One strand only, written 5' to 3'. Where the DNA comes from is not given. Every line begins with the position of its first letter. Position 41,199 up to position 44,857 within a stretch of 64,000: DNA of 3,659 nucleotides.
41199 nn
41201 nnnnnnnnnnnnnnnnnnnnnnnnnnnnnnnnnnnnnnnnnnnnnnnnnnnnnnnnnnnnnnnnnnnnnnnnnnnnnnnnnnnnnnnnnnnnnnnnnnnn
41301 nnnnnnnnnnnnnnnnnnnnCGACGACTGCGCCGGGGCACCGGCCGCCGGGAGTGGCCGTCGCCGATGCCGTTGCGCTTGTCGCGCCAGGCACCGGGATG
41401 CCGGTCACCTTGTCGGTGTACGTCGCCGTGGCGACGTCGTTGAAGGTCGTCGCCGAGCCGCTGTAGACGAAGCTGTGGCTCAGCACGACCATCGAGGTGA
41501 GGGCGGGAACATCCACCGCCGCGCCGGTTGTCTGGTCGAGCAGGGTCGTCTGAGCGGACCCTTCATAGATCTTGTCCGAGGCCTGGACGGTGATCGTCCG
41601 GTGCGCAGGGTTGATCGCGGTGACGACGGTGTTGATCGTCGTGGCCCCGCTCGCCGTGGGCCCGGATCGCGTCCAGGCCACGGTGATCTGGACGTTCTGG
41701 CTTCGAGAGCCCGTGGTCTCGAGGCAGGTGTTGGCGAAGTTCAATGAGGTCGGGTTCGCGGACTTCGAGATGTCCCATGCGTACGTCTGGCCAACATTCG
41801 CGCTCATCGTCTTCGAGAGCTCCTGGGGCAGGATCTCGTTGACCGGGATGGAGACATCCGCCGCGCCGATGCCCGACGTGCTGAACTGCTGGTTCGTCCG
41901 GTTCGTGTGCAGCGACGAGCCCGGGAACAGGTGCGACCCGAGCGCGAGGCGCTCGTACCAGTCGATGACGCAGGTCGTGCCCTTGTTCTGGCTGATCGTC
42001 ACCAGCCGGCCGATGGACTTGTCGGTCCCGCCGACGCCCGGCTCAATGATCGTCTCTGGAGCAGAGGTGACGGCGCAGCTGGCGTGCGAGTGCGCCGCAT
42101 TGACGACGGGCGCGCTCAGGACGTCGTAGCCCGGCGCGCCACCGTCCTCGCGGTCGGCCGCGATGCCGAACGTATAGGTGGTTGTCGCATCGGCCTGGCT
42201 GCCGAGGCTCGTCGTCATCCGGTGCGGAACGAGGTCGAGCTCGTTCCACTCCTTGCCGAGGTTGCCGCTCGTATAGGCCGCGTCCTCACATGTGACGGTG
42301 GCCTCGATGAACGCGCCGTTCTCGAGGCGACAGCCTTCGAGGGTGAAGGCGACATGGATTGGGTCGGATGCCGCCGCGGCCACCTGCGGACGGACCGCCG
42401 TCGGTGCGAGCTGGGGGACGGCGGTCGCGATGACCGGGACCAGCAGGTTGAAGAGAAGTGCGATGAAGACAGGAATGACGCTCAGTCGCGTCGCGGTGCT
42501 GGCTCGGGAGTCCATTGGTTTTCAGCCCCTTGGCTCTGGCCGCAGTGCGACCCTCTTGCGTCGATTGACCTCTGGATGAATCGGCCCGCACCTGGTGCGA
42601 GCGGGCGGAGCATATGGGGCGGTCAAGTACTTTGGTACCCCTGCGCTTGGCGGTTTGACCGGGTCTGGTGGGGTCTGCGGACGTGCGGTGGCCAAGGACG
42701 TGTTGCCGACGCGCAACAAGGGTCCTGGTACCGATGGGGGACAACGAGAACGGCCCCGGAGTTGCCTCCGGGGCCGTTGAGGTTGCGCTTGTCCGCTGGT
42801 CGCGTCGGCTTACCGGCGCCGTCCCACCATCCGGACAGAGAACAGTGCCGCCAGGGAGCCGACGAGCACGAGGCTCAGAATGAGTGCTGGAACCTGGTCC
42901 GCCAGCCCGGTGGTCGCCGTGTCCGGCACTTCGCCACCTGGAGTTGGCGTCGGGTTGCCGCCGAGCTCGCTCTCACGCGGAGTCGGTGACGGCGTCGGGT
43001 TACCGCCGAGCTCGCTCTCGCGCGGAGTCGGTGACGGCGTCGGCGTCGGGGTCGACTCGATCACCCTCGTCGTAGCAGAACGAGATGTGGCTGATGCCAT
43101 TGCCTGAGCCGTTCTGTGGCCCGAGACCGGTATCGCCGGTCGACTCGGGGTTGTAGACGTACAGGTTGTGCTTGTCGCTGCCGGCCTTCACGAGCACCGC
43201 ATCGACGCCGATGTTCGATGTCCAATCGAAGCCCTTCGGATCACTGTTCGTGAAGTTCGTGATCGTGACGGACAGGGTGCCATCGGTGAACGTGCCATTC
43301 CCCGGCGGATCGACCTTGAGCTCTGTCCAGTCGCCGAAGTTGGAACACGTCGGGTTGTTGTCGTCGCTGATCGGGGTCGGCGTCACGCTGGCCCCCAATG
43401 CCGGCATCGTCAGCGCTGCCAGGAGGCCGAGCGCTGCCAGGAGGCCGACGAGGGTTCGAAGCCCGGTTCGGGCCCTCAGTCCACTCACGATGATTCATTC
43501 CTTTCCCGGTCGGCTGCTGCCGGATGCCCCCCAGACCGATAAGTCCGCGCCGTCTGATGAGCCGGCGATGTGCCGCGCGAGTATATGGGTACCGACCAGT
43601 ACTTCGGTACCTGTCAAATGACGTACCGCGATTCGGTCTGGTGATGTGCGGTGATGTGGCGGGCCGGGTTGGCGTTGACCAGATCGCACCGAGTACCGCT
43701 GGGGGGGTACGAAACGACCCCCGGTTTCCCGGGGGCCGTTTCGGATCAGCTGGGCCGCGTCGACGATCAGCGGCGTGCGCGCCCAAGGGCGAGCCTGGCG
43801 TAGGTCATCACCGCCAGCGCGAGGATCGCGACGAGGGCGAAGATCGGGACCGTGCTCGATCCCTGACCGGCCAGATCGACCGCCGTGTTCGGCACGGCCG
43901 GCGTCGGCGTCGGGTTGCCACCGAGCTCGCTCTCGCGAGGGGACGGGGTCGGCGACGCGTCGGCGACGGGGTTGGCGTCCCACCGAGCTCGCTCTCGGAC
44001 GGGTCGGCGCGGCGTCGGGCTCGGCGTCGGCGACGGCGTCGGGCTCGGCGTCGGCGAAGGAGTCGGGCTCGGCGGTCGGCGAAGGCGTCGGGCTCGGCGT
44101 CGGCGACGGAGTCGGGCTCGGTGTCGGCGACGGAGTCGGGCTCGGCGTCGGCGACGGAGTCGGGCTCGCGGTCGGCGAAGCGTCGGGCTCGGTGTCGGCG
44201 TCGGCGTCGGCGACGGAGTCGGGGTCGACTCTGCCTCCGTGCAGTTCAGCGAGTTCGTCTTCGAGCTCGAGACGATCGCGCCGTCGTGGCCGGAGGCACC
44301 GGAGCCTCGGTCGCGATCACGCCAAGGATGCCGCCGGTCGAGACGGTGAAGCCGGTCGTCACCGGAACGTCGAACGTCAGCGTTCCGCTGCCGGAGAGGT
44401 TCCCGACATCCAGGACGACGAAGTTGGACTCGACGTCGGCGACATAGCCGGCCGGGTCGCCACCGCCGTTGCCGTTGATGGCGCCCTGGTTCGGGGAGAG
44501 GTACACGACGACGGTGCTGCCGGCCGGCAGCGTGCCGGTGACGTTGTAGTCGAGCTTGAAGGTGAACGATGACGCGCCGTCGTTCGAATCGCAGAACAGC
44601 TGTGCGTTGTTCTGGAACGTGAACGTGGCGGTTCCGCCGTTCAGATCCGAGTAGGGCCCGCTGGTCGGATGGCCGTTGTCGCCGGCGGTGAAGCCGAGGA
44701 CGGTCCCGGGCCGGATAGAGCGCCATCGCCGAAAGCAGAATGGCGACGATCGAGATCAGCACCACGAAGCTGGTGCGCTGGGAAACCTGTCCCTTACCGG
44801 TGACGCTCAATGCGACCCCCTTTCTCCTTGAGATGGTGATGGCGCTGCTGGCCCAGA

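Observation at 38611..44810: Three tandem surface-protein genes share a non-LPXTG tripartite C-terminal tail (VP[DN]TA), with no sortase in the window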

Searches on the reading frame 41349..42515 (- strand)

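Call 7: search_protein_families(library=ncbifam, max_evalue=10, proteins=[window:41349-42515:-])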
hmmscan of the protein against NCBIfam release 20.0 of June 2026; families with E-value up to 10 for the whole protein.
seq(389 aa): 0 families

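Call 8: search_protein_families(library=pfam, max_evalue=1, proteins=[window:41349-42515:-])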
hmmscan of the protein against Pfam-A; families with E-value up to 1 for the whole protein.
seq(389 aa): 1 family
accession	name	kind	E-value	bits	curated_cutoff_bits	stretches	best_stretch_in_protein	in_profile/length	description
PF25810.1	TMEM218_N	-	0.051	14.1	27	1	3-25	30-52/60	Transmembrane protein 218, N-terminal domain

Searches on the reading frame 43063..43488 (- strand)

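Call 7: search_protein_families(library=ncbifam, max_evalue=10, proteins=[window:43063-43488:-])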
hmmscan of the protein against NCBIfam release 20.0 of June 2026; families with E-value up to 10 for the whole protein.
seq(142 aa): 0 families

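Call 8: search_protein_families(library=pfam, max_evalue=1, proteins=[window:43063-43488:-])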
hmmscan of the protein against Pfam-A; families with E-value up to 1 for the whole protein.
seq(142 aa): 1 family
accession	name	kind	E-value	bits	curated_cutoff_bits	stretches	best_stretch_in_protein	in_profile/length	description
PF15363.11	BTBD8_C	-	0.11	13.3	27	0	32-56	17-39/46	BTB/POZ domain-containing protein 8, C-terminal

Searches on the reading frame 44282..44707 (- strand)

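Call 7: search_protein_families(library=ncbifam, max_evalue=10, proteins=[window:44282-44707:-])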
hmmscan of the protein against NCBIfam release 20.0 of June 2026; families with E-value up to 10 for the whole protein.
seq(142 aa): 0 families

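Call 8: search_protein_families(library=pfam, max_evalue=1, proteins=[window:44282-44707:-])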
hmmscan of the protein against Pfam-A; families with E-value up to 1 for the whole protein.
seq(142 aa): 3 families
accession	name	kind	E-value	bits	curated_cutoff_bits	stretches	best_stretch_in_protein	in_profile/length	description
PF00932.25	LTD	-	0.032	15.1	34.3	1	28-98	49-93/109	Lamin Tail Domain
PF08309.17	LVIVD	-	0.069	12.9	20.2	1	88-105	15-32/42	LVIVD repeat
PF03212.20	Pertactin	-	0.12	12.7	22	1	90-117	17-44/121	Pertactin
